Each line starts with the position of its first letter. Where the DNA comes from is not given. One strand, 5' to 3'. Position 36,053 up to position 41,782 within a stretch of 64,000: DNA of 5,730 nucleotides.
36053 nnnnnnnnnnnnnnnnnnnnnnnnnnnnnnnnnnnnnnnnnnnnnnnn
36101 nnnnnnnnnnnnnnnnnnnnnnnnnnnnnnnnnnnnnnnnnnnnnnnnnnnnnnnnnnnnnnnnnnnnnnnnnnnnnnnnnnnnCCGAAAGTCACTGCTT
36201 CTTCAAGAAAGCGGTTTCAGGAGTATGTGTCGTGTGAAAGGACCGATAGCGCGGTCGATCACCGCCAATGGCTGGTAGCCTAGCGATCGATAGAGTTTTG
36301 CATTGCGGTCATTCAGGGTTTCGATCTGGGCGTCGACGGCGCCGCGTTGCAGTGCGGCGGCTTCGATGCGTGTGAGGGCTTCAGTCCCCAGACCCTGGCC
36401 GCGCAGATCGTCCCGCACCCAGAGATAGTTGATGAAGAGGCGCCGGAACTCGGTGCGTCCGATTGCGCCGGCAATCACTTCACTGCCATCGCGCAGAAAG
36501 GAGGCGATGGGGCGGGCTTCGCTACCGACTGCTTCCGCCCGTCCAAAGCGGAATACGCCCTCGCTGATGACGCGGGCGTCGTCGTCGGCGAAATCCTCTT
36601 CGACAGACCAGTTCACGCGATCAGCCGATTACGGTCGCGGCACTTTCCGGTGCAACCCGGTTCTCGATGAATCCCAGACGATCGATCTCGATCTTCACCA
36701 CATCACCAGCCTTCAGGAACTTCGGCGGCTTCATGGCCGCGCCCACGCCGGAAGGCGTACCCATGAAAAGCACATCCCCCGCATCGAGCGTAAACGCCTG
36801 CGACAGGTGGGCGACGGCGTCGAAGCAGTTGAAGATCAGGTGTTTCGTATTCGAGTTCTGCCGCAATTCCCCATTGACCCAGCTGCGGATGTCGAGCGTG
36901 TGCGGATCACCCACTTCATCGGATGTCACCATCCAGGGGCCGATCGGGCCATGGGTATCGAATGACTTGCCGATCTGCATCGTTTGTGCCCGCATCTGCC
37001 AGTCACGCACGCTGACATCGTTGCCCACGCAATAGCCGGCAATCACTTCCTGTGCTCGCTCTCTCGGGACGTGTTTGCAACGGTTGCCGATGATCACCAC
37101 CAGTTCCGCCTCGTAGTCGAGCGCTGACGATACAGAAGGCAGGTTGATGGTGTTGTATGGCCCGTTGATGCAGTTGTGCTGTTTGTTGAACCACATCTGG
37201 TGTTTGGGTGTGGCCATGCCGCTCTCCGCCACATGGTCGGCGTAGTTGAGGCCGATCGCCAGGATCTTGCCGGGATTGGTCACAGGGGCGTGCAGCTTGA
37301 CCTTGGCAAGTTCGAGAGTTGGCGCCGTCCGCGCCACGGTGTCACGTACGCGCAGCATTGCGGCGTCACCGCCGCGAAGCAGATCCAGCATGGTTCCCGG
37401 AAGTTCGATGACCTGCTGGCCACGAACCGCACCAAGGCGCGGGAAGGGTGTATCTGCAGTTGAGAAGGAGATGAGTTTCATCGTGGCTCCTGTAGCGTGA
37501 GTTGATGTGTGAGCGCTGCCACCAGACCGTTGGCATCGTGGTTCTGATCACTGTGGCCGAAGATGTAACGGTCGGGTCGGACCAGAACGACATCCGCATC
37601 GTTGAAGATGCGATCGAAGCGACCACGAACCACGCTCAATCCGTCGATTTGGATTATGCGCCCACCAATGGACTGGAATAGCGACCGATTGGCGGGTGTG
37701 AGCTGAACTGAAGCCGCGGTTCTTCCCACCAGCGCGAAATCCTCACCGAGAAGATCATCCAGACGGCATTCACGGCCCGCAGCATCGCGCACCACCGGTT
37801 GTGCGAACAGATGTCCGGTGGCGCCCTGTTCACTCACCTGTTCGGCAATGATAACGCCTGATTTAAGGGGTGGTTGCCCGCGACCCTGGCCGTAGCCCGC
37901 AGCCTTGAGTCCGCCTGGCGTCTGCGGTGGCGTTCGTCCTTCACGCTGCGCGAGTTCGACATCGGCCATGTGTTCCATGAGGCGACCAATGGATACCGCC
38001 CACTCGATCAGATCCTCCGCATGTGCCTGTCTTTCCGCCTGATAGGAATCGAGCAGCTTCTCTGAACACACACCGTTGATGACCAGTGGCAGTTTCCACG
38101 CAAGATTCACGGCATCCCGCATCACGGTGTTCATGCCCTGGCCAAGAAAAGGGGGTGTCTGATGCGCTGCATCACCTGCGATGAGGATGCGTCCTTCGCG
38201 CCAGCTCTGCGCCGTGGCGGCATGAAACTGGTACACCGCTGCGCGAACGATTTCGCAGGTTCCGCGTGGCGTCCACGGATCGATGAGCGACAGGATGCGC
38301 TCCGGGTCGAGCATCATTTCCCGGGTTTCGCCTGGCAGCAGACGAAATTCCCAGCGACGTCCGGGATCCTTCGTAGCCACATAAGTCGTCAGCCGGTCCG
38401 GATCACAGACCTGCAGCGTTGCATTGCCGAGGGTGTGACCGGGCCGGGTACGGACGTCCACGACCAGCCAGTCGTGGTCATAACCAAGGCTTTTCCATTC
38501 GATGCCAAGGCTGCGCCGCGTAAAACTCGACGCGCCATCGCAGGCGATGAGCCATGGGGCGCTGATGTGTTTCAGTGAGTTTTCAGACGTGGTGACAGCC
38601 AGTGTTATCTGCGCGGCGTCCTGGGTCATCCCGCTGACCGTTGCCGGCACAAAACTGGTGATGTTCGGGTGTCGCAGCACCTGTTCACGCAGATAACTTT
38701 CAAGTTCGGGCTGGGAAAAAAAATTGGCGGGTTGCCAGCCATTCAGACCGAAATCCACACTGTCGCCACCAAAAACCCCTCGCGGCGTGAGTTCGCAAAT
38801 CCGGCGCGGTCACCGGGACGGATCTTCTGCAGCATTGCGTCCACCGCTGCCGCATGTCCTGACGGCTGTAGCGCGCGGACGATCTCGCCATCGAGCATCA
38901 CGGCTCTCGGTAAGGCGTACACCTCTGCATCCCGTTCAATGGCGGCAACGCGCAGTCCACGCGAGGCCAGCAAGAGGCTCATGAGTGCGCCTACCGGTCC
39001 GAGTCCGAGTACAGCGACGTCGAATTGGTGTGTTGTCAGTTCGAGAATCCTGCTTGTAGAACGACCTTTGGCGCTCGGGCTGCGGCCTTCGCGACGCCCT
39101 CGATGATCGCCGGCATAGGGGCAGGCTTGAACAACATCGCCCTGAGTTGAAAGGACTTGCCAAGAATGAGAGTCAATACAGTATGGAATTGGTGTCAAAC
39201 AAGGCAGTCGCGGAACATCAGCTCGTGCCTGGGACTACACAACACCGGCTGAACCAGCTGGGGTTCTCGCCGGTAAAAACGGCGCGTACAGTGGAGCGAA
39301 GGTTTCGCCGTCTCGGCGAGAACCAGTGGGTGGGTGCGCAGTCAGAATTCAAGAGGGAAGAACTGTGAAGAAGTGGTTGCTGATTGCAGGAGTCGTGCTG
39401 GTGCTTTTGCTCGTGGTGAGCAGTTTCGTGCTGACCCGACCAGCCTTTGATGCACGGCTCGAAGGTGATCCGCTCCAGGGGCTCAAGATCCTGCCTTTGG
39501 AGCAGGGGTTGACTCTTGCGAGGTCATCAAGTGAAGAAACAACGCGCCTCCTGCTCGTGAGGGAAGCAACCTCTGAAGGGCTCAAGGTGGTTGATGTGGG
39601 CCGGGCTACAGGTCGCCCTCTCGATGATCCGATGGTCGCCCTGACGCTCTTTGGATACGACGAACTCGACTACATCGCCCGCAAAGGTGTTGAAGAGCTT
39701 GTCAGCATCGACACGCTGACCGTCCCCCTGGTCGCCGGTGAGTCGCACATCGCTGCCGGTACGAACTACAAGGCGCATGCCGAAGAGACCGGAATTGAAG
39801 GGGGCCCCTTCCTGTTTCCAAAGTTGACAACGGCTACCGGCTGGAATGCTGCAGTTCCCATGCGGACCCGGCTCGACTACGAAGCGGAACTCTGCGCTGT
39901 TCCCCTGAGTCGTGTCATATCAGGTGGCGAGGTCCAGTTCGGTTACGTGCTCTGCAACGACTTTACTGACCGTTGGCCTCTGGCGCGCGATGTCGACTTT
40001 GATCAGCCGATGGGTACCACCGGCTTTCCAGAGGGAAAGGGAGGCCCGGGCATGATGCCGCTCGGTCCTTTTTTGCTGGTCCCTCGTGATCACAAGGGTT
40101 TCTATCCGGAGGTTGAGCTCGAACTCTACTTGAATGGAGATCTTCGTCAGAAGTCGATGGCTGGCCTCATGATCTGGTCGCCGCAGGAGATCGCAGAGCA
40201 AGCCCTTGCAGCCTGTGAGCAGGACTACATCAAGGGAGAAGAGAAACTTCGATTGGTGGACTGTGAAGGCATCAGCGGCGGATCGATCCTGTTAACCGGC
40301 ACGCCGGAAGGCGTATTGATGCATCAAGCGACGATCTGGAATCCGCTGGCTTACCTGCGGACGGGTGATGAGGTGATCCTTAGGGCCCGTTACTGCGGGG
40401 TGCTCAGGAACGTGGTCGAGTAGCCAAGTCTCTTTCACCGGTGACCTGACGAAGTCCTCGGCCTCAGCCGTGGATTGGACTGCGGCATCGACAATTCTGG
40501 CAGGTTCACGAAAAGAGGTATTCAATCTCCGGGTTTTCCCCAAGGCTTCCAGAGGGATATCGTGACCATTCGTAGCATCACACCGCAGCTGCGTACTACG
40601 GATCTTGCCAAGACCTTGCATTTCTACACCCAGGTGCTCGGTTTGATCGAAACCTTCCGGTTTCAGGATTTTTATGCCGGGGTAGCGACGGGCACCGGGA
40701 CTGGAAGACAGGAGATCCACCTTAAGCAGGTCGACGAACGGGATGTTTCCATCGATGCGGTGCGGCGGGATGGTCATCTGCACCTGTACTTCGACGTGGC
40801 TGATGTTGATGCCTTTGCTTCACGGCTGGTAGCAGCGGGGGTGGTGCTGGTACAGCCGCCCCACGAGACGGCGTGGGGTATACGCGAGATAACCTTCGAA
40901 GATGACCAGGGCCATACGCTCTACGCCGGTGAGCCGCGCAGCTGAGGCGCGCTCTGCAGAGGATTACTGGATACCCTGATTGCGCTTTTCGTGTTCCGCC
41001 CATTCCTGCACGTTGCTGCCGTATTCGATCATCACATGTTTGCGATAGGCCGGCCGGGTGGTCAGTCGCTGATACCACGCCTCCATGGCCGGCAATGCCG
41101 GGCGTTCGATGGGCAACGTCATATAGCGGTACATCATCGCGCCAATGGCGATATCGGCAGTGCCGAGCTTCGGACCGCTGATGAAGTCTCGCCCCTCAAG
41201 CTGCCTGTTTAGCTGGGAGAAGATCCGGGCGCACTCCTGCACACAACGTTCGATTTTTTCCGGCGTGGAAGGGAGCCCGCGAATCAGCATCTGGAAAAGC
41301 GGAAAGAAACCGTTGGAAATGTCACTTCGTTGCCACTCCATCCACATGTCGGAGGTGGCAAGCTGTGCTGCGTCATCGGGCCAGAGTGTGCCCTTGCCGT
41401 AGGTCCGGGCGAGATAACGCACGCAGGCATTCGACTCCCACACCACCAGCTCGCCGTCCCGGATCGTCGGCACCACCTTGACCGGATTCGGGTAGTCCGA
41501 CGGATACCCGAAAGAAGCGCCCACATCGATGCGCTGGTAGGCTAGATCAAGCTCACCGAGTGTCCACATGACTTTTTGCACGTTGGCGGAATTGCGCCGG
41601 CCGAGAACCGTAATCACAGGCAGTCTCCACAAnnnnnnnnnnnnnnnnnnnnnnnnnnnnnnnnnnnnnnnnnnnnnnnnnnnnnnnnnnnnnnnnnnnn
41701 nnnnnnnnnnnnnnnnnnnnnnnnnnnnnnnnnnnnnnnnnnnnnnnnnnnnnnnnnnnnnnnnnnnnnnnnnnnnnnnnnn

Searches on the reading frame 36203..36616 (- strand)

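Call 24: search_protein_families(library=pfam, proteins=[window:36203-36616:-], max_evalue=0.001)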
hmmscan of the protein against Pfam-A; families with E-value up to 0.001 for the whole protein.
window:36203-36616:- (137 aa): 3 families
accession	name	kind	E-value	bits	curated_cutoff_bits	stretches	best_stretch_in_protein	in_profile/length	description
PF00583.31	Acetyltransf_1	-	2.2e-11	44.5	20.7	1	38-114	37-116/116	Acetyltransferase (GNAT) family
PF13508.13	Acetyltransf_7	-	4.1e-09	37.1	27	1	43-116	10-84/84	Acetyltransferase (GNAT) domain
PF13673.13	Acetyltransf_10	-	0.0005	20.5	23.6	1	45-117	39-110/128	Acetyltransferase (GNAT) domain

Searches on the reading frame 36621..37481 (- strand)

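Call 24: search_protein_families(library=pfam, proteins=[window:36621-37481:-], max_evalue=0.001)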
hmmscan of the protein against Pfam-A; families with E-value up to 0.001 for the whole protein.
window:36621-37481:- (286 aa): 2 families
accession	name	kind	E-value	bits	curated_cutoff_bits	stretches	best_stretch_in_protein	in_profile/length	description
PF01557.24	FAA_hydrolase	-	1.4e-70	237.7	23.9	1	72-276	1-213/214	Fumarylacetoacetate (FAA) hydrolase C-terminal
PF10370.14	Rv2993c-like_N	-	0.00091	20.5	21.3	0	1-66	1-50/50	Rv2993c-like, N-terminal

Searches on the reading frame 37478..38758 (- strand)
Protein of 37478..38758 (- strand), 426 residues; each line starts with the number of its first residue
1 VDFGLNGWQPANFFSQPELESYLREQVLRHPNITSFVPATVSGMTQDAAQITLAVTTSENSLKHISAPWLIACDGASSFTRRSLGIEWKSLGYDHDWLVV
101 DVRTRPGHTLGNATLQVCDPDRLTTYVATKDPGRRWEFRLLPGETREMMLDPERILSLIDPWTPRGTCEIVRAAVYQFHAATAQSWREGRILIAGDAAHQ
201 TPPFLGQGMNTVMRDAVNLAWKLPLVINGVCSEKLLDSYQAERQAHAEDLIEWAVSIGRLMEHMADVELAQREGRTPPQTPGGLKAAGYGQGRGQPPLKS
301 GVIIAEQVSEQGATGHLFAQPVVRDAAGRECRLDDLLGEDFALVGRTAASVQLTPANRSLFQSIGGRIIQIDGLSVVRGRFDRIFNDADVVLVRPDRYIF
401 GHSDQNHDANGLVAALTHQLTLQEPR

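Call 24: search_protein_families(library=pfam, proteins=[window:37478-38758:-], max_evalue=0.001)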
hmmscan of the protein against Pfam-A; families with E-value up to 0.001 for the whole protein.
window:37478-38758:- (426 aa): 2 families
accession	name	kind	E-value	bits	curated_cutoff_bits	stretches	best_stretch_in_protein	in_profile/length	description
PF01494.25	FAD_binding_3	-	3.7e-42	145.2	22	1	7-254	90-349/349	FAD binding domain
PF21274.3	Rng_hyd_C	-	0.00018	22.2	27.5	1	372-418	51-102/107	Aromatic-ring hydroxylase, C-terminal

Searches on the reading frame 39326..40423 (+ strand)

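Call 24: search_protein_families(library=pfam, proteins=[window:39326-40423:+], max_evalue=0.001)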
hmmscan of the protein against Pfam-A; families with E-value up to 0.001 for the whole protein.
window:39326-40423:+ (365 aa): 1 family
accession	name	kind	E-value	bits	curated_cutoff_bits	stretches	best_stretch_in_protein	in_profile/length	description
PF01557.24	FAA_hydrolase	-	2.2e-21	77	23.9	1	141-364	2-213/214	Fumarylacetoacetate (FAA) hydrolase C-terminal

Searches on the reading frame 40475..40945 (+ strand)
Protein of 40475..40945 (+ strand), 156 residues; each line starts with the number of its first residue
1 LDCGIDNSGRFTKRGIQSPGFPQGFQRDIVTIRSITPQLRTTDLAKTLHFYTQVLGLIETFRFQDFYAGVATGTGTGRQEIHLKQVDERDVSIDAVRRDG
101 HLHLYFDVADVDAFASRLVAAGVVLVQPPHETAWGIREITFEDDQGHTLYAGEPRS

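Call 24: search_protein_families(library=pfam, proteins=[window:40475-40945:+], max_evalue=0.001)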
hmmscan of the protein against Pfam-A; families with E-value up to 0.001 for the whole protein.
window:40475-40945:+ (156 aa): 4 families
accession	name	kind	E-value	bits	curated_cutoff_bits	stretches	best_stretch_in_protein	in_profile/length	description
PF00903.31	Glyoxalase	-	1.1e-16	61.7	20.6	1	39-149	7-119/121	Glyoxalase/Bleomycin resistance protein/Dioxygenase superfamily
PF12681.13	Glyoxalase_2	-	3.9e-09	36.9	30.1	1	41-153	8-115/118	Glyoxalase-like domain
PF18029.7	Glyoxalase_6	-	8.2e-08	33.3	23.6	1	40-148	5-102/106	Glyoxalase-like domain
PF13669.12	Glyoxalase_4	-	6.3e-05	23.7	27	1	41-136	7-105/109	Glyoxalase/Bleomycin resistance protein/Dioxygenase superfamily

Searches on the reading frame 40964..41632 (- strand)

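Call 24: search_protein_families(library=pfam, proteins=[window:40964-41632:-], max_evalue=0.001)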
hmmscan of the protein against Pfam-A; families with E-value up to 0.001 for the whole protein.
window:40964-41632:- (222 aa): 5 families
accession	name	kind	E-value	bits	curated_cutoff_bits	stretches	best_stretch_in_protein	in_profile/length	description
PF13410.11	GST_C_2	-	2.5e-07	31.1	24.9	1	126-189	3-69/69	Glutathione S-transferase, C-terminal domain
PF02798.26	GST_N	-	2.7e-07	31.3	20.9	1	6-76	2-76/76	Glutathione S-transferase, N-terminal domain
PF00043.30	GST_C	-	7.4e-07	29.8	20.7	1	126-194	23-93/93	Glutathione S-transferase, C-terminal domain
PF13417.12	GST_N_3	-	1.4e-06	29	22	1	13-79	5-72/75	Glutathione S-transferase, N-terminal domain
PF13409.12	GST_N_2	-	2.1e-06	28.7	25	1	15-76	2-69/70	Glutathione S-transferase, N-terminal domain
